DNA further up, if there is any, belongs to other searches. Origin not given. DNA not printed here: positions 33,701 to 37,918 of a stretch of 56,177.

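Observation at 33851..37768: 1305-aa secreted protein of unknown function in the 'binding-protein slot' of the second permease pair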

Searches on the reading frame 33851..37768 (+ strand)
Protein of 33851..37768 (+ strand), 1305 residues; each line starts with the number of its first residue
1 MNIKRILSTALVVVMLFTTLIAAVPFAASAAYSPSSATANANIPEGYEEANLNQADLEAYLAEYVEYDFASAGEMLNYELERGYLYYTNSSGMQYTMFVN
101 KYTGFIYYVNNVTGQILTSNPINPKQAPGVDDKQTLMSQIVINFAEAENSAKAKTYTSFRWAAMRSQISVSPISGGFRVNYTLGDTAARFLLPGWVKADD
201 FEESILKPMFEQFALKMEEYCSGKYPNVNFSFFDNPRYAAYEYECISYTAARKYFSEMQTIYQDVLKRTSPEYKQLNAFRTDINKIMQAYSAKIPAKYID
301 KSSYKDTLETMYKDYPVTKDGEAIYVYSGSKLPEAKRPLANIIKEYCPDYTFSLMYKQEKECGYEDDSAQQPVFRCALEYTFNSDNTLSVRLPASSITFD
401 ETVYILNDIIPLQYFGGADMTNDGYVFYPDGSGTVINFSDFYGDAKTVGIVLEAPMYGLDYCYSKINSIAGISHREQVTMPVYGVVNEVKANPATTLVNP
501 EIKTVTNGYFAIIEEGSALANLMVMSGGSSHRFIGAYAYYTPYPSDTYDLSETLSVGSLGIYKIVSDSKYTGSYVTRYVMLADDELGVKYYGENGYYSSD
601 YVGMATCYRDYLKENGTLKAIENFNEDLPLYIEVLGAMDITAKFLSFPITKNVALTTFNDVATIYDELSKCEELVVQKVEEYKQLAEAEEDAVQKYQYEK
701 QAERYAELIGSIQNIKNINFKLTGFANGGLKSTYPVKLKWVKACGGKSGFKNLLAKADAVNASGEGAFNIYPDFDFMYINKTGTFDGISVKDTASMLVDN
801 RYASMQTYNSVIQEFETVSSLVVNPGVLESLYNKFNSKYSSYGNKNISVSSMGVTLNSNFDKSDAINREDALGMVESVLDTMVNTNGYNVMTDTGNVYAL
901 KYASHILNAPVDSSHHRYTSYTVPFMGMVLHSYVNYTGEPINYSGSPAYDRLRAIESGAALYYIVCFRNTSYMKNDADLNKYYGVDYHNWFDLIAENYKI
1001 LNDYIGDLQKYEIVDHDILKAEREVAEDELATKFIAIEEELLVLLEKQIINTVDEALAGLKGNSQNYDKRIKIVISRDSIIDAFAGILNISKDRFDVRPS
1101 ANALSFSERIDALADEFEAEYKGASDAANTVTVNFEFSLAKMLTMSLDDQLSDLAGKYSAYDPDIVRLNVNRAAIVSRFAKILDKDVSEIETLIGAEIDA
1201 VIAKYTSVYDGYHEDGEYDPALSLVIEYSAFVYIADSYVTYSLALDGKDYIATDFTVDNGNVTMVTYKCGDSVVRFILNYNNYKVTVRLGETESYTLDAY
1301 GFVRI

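Call 3: search_protein_families(library=pfam, proteins=[window:33851-37768:+], max_evalue=1)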
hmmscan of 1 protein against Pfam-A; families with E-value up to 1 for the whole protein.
window:33851-37768:+ (1305 aa): 4 families
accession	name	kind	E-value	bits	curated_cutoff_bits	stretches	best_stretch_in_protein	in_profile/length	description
PF18952.6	DUF5696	-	2.6e-115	386.7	25.6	2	713-1021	279-578/612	Family of unknown function (DUF5696)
PF22176.2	AF_0587-like_pre-PUA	-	0.093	13.4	27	1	203-230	5-33/61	AF_0587-like, pre-PUA domain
PF08533.16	Glyco_hydro_42C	-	0.13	12.4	21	1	1275-1301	15-52/58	Beta-galactosidase C-terminal domain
PF00668.25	Condensation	-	0.22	10.6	30.6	1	658-703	151-196/456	Condensation domain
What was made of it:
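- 33851..37768 (+): DUF5696 gene, 1305 aa; secreted GH129/GH101-superfamily protein. Pfam PF18952, E 2.6e-115 (call 3).
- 37520..37765 (+): C-terminal beta-sandwich (about residues 1224-1305), like the C-domain of GH13/GH42 enzymes. Weak Pfam Glyco_hydro_42C hit (call 3).
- On GH101: There is no Pfam hit for the window protein (call 3).
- On ABC-importer solute-binding proteins (Venus-flytrap SBP superfamily): There is no SBP family hit (call 3).
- Closest known: GH101 endo-alpha-N-acetylgalactosaminidases. Different: The window protein gives no Pfam GH101 or GH31 hit (call 3).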

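Call 7: search_solved_structures(query=window:33851-37768:+, max_evalue=10)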
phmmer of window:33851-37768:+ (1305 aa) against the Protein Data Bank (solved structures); distinct sequences matched with E-value up to 10: 3.
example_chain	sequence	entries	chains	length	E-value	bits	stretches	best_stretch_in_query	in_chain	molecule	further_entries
5i9g_C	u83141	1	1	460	0.003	18.6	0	1119-1247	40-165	pentatricopeptide repeat protein dPPR-U8C2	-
5i9h_A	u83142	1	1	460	0.0045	18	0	1119-1247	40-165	pentatricopeptide repeat protein dPPR-U8G2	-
5i9d_A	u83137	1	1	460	0.0047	17.9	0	1162-1247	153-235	pentatricopeptide repeat protein dPPR-U8A2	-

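Call 8: find_homologous_proteins(query=window:33851-37768:+, max_evalue=0.00001)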
Query window:33851-37768:+ (1305 aa): 424 proteins with E <= 0.00001 among 7279 candidates; the best 120 are listed.
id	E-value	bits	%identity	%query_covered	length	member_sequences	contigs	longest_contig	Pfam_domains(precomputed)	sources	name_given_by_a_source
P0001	0.0e+0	2856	98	100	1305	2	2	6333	PF18952.7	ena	-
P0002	0.0e+0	2480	84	100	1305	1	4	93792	PF18952.7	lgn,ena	-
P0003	0.0e+0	1997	68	100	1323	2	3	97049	PF18952.7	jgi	-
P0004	0.0e+0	1980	68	100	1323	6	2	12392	PF18952.7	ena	-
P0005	0.0e+0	1833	65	99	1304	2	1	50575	PF18952.7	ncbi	-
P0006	0.0e+0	1761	59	99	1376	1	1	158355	PF18952.7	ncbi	-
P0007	0.0e+0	1752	58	100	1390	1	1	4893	PF18952.7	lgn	-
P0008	0.0e+0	1751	62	92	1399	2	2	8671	PF18952.7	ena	-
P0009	0.0e+0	1734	62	91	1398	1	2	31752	PF18952.7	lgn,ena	-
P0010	0.0e+0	1725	57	100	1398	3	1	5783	PF18952.7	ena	-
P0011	0.0e+0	1719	57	100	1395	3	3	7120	PF18952.7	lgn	-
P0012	0.0e+0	1716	63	87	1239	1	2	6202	PF18952.7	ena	-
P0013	0.0e+0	1690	63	87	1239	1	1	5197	PF18952.7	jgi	-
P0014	0.0e+0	1678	63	87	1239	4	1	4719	PF18952.7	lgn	-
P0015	0.0e+0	1672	65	86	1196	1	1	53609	PF18952.7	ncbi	-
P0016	0.0e+0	1639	61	87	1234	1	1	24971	PF18952.7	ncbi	-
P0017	0.0e+0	1636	62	87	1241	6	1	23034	PF18952.7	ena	-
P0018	0.0e+0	1631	62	87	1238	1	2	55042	PF18952.7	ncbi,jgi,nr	ncbi:MAG: hypothetical protein E7612_01750 [Ruminococcaceae bacterium]|nr:hypothetical protein [Osci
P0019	0.0e+0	1592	61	87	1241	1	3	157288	PF18952.7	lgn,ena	-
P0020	0.0e+0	1575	59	87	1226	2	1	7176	PF18952.7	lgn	-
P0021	0.0e+0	1558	59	87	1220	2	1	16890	PF18952.7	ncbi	-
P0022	0.0e+0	1556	61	86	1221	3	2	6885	PF18952.7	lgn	-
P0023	0.0e+0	1553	60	87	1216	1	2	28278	PF18952.7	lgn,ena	-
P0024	0.0e+0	1543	60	87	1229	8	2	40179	PF18952.7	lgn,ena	-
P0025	0.0e+0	1539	58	87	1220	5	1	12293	PF18952.7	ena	-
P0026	0.0e+0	1528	58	87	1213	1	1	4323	PF18952.7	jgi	jgi:hypothetical protein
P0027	0.0e+0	1525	58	87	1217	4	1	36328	PF18952.7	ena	-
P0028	0.0e+0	1517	58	87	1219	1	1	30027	PF18952.7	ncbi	-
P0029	0.0e+0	1512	57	87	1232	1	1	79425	PF18952.7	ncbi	-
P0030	0.0e+0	1511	59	87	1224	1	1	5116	PF18952.7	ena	-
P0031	0.0e+0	1507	58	87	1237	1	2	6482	PF18952.7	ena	-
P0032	0.0e+0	1507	59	87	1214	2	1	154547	PF18952.7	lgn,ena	-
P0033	0.0e+0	1501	57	89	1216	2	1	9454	PF18952.7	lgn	-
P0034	0.0e+0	1489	57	89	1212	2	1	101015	PF18952.7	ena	-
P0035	0.0e+0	1473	58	87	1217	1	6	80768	PF18952.7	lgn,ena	-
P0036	0.0e+0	1471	57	87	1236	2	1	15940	PF18952.7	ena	-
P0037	0.0e+0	1466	55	90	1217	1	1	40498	PF18952.7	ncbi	-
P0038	0.0e+0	1466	57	87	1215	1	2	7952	PF18952.7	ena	-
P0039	0.0e+0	1460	56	87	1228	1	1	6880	PF18952.7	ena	-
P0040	0.0e+0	1454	54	100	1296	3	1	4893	PF18952.7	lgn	-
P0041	0.0e+0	1444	55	87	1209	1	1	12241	PF18952.7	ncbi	-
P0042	0.0e+0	1431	54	87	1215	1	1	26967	PF18952.7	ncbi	-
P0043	0.0e+0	1430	57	86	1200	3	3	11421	PF18952.7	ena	-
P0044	0.0e+0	1430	57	86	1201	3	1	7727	PF18952.7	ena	-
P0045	0.0e+0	1427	56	87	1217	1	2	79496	PF18952.7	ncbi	-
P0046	0.0e+0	1426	52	100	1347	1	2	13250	PF18952.7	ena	-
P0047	0.0e+0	1421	55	87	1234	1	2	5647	PF18952.7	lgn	-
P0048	0.0e+0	1415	56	87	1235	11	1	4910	PF18952.7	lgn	-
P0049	0.0e+0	1414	55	86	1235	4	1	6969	PF18952.7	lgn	-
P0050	0.0e+0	1408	52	100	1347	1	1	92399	PF18952.7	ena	-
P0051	0.0e+0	1395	54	87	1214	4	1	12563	PF18952.7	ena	-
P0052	0.0e+0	1394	51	100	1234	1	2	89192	PF18952.7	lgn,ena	-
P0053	0.0e+0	1385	55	86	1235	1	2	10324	PF18952.7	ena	-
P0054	0.0e+0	1328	53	87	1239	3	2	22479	PF18952.7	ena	-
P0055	0.0e+0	1307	52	87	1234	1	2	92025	PF18952.7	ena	-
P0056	0.0e+0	1292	52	90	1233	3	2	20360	PF18952.7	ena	-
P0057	0.0e+0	1289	52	86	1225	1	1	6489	PF18952.7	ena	-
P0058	0.0e+0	1281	52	87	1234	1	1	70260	PF18952.7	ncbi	-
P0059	0.0e+0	1278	50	92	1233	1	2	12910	PF18952.7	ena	-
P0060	0.0e+0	1277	51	87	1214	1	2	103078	PF18952.7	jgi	-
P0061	0.0e+0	1272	52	87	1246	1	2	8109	PF18952.7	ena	-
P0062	0.0e+0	1271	52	87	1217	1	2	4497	PF18952.7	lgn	-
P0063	0.0e+0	1265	51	87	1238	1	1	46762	PF18952.7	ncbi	-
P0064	0.0e+0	1263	50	90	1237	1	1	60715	PF18952.7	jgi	jgi:hypothetical protein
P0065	0.0e+0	1260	51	87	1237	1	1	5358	PF18952.7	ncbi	-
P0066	0.0e+0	1250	50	87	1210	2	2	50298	PF18952.7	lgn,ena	-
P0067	0.0e+0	1239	51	86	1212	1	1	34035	PF18952.7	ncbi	-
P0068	0.0e+0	1236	50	87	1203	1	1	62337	PF18952.7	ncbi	-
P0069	0.0e+0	1227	50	87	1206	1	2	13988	PF18952.7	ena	-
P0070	0.0e+0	1221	49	86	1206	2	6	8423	PF18952.7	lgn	-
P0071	0.0e+0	1221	50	87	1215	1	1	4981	PF18952.7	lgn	-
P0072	0.0e+0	1215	50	87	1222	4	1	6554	PF18952.7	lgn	-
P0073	0.0e+0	1215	50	87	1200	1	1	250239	PF18952.7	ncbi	-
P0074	0.0e+0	1215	50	87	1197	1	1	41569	PF18952.7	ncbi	-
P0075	0.0e+0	1214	49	87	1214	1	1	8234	PF18952.7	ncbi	-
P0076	0.0e+0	1212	50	87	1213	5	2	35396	PF18952.7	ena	-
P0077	0.0e+0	1208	51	87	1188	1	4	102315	PF18952.7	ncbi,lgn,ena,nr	ncbi:MAG: hypothetical protein IJY65_03870 [Clostridia bacterium]|nr:hypothetical protein [Clostridi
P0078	0.0e+0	1206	51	84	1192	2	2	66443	PF18952.7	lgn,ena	-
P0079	0.0e+0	1202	49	86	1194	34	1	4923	PF18952.7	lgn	-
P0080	0.0e+0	1202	49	87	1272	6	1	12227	PF18952.7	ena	-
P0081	0.0e+0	1198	48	87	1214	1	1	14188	PF18952.7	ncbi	-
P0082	0.0e+0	1198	48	89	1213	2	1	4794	PF18952.7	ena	-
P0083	0.0e+0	1195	49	87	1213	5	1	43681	PF18952.7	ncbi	-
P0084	0.0e+0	1189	49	87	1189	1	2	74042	PF18952.7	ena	-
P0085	0.0e+0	1186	49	87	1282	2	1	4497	PF18952.7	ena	-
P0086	0.0e+0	1181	49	92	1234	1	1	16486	PF18952.7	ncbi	-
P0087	0.0e+0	1181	47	90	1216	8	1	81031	PF18952.7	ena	-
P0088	0.0e+0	1173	48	87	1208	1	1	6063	PF18952.7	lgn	-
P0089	0.0e+0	1172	49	86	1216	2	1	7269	PF18952.7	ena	-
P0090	0.0e+0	1170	49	86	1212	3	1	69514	PF18952.7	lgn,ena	-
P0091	0.0e+0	1167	49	86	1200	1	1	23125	PF18952.7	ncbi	-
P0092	0.0e+0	1165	48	87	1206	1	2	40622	PF18952.7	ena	-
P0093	0.0e+0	1163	49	85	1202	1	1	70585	PF18952.7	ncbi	-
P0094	0.0e+0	1161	50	81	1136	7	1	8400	PF18952.7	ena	-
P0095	0.0e+0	1155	48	87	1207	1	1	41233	PF18952.7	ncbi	-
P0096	0.0e+0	1152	48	86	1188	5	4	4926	PF18952.7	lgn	-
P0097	0.0e+0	1148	48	86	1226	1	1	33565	PF18952.7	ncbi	-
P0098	0.0e+0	1143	47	87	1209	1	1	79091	PF18952.7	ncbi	-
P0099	0.0e+0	1132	47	87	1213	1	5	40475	PF18952.7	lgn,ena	-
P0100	0.0e+0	1131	48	89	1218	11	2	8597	PF18952.7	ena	-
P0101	0.0e+0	1124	47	87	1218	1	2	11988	PF18952.7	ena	-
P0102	0.0e+0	1124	46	87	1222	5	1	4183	PF18952.7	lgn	-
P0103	0.0e+0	1123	47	88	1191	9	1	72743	PF18952.7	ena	-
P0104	0.0e+0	1122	49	85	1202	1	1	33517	PF18952.7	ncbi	-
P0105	0.0e+0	1121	58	63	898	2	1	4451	PF18952.7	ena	-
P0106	0.0e+0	1120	61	60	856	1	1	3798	PF18952.7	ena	-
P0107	0.0e+0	1118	48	86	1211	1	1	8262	PF18952.7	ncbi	-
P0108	0.0e+0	1116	47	87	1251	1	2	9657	PF18952.7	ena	-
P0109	0.0e+0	1114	48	87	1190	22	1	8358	PF18952.7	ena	-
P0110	0.0e+0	1112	47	89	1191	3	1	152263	PF18952.7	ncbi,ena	-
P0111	0.0e+0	1109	46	89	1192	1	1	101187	PF18952.7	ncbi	-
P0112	0.0e+0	1103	47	86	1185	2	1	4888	PF18952.7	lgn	-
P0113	0.0e+0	1103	47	86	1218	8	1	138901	PF18952.7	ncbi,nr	ncbi:MAG: hypothetical protein J6L90_03015 [Clostridia bacterium]|nr:hypothetical protein [Clostridi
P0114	0.0e+0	1101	47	87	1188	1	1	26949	PF18952.7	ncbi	-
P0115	0.0e+0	1100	46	88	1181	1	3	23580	PF18952.7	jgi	-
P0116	0.0e+0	1100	46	87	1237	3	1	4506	PF18952.7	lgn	-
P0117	0.0e+0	1096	45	86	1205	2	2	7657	PF18952.7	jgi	-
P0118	0.0e+0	1095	47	87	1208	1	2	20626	PF18952.7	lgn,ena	-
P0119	0.0e+0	1094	47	87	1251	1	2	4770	PF18952.7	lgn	-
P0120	0.0e+0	1093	46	87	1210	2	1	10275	PF18952.7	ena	-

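Call 9: search_protein_families(library=ncbifam, proteins=[window:33851-37768:+], max_evalue=0.01)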
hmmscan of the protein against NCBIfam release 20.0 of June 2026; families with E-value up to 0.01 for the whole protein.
window:33851-37768:+ (1305 aa): 0 families

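Call 13: find_encoding_contigs(protein=P0006, flank=10000, max_places=2)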
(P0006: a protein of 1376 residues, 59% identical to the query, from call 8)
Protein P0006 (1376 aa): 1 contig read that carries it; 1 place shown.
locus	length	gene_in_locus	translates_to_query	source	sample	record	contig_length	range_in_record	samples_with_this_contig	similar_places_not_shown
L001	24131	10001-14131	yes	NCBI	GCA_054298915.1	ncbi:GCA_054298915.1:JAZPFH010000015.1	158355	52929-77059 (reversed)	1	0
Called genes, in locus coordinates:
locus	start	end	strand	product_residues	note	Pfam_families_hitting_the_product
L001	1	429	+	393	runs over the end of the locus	PF00266:Aminotran_5, PF00155:Aminotran_1_2 (weak), PF01212:Beta_elim_lyase (weak), PF01041:DegT_DnrJ_EryC1 (weak)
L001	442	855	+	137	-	PF01592:NifU_N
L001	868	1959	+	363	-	PF03054:tRNA_Me_trans, PF20259:tRNA_Me_trans_M, PF20258:tRNA_Me_trans_C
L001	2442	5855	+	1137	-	PF13416:SBP_bac_8 (weak)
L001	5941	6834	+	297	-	PF00528:BPD_transp_1 (weak)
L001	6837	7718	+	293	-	PF00528:BPD_transp_1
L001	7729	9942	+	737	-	PF01436:NHL (faint), PF04893:Yip1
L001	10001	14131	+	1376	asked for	PF18952:DUF5696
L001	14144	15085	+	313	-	PF00528:BPD_transp_1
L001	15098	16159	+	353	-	PF00528:BPD_transp_1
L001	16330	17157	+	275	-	PF00924:MS_channel_2nd, PF21082:MS_channel_3rd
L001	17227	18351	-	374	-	PF02653:BPD_transp_2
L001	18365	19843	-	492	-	PF00005:ABC_tran, PF02463:SMC_N (faint), PF13304:AAA_21 (faint), PF00005:ABC_tran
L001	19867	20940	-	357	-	PF13407:Peripla_BP_4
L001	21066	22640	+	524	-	PF00890:FAD_binding_2 (faint), PF01266:DAO (faint), PF21688:FAD-depend_C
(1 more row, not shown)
